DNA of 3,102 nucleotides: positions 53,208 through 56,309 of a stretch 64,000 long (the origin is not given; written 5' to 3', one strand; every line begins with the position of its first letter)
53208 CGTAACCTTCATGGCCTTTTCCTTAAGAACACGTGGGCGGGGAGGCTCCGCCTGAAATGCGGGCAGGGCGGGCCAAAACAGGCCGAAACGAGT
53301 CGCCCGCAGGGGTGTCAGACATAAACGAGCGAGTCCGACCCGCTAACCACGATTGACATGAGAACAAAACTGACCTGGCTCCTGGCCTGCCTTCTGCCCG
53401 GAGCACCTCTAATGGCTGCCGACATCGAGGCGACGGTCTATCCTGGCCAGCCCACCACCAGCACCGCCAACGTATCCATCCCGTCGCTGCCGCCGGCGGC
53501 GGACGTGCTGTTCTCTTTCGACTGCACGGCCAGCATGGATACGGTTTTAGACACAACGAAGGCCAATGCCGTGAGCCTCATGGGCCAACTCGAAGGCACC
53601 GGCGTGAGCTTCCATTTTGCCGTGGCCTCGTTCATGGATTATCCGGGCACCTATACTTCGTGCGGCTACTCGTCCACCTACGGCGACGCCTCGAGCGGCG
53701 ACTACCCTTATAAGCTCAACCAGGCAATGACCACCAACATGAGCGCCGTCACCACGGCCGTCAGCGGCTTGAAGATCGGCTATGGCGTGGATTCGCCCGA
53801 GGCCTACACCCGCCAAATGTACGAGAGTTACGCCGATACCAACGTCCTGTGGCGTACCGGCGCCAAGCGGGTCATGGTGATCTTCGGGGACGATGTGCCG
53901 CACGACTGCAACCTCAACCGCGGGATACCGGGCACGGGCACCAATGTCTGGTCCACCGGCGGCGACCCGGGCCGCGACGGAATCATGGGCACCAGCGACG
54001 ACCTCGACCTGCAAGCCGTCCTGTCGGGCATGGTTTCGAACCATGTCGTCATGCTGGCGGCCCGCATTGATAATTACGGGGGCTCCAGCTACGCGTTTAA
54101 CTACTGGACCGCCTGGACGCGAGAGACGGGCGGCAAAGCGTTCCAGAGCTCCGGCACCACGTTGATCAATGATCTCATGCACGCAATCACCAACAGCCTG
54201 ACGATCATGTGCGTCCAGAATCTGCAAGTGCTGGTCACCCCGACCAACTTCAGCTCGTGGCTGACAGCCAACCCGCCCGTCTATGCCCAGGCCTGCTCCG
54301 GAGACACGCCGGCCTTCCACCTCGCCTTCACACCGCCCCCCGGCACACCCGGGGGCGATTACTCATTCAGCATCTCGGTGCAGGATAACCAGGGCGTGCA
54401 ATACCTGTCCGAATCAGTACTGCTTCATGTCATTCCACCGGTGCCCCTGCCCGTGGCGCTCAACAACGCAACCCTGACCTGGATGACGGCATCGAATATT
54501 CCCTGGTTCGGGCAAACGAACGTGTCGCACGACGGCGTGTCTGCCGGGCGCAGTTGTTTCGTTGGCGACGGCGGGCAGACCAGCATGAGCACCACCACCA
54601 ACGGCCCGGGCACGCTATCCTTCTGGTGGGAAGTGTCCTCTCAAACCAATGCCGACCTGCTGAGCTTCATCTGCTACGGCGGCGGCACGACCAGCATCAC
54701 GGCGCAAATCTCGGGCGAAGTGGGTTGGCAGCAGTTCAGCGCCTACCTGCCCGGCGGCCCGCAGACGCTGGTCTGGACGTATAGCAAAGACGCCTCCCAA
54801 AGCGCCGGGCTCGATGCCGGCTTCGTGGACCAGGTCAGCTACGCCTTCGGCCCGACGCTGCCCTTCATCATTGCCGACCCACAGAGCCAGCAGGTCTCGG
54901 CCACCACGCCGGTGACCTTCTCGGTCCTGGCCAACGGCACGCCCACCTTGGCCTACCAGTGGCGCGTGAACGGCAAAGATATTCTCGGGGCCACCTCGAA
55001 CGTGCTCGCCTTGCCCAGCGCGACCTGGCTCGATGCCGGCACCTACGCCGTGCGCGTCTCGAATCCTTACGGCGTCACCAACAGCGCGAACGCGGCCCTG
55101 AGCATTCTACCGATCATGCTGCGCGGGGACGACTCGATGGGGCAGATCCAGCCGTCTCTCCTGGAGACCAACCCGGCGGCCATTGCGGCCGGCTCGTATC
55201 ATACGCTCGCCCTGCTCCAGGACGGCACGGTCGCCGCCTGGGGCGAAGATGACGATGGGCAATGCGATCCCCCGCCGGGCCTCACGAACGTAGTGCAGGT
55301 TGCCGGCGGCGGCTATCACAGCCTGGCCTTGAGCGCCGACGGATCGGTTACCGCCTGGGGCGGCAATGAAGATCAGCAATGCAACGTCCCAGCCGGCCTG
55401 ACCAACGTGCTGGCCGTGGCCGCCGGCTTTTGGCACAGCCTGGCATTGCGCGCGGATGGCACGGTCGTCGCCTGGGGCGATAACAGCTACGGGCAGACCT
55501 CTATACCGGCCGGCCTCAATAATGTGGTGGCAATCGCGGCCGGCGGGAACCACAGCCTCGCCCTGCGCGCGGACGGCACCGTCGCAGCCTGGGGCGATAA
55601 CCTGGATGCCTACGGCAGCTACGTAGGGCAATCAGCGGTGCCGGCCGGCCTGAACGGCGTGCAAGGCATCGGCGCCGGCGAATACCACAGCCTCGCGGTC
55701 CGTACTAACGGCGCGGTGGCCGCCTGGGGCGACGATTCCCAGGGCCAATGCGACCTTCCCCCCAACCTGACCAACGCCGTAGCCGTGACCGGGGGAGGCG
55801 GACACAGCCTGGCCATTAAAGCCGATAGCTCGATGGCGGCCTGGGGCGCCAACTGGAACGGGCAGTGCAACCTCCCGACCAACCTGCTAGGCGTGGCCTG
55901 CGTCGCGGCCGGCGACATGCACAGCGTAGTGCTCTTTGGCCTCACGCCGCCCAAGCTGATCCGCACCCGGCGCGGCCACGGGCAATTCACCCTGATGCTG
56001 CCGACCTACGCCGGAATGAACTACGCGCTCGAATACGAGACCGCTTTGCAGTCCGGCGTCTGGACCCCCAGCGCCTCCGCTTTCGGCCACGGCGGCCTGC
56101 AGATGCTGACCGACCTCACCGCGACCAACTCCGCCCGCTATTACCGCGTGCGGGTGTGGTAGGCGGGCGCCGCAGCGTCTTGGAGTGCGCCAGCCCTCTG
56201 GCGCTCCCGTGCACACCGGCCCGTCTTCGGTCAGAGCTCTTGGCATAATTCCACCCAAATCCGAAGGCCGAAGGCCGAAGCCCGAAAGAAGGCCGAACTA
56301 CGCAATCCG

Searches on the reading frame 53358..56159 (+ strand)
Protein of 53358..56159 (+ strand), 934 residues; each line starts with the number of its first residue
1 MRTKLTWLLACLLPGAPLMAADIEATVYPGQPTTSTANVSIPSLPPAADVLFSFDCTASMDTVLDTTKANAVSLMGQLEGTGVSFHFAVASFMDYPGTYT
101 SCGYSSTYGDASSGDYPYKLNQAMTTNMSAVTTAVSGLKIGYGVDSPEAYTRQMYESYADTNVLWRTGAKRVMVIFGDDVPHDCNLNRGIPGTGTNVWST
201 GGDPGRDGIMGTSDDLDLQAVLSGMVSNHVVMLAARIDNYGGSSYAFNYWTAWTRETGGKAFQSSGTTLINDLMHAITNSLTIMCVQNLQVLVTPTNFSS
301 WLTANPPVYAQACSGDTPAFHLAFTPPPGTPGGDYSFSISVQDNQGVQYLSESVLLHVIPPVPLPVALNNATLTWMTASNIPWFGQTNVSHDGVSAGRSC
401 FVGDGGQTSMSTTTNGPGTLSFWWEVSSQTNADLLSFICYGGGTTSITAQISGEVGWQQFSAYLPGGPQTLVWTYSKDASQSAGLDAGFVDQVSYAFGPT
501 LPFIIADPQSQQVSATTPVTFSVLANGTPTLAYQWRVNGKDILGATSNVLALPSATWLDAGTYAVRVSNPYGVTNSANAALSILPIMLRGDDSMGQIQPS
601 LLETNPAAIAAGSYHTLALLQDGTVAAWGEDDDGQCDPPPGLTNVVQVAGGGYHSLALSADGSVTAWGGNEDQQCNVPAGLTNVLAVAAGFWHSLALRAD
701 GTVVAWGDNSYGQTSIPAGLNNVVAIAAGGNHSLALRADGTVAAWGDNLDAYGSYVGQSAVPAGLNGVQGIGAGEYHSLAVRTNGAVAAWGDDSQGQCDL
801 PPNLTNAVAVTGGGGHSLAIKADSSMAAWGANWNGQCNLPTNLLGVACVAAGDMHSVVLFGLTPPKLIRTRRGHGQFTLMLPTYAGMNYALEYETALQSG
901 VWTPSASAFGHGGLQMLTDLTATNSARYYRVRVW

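Call 61: search_protein_families(library=pfam, proteins=[window:53358-56159:+], max_evalue=0.001)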
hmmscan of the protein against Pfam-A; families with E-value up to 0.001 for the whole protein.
window:53358-56159:+ (934 aa): 7 families
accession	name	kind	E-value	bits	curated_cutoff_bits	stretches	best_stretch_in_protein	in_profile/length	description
PF25390.1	WD40_RLD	-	8.3e-57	193.6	150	2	643-858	31-312/363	RCC1-like domain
PF13540.12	RCC1_2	-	1.3e-49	165.2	22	5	686-713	3-30/30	Regulator of chromosome condensation (RCC1) repeat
PF00415.24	RCC1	-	9.9e-07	29.7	21.7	0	642-658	32-50/50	Regulator of chromosome condensation (RCC1) repeat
PF13927.12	Ig_3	-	1.1e-06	29.5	30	1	502-569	2-78/78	Immunoglobulin domain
PF00362.24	Integrin_beta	-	0.00019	21.7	24.8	1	49-182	7-148/248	Integrin beta chain VWA domain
PF13895.12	Ig_2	-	0.0002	22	27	1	508-581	6-77/79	Immunoglobulin domain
PF07679.22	I-set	-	0.0008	19.9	23.7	0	504-579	3-86/90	Immunoglobulin I-set domain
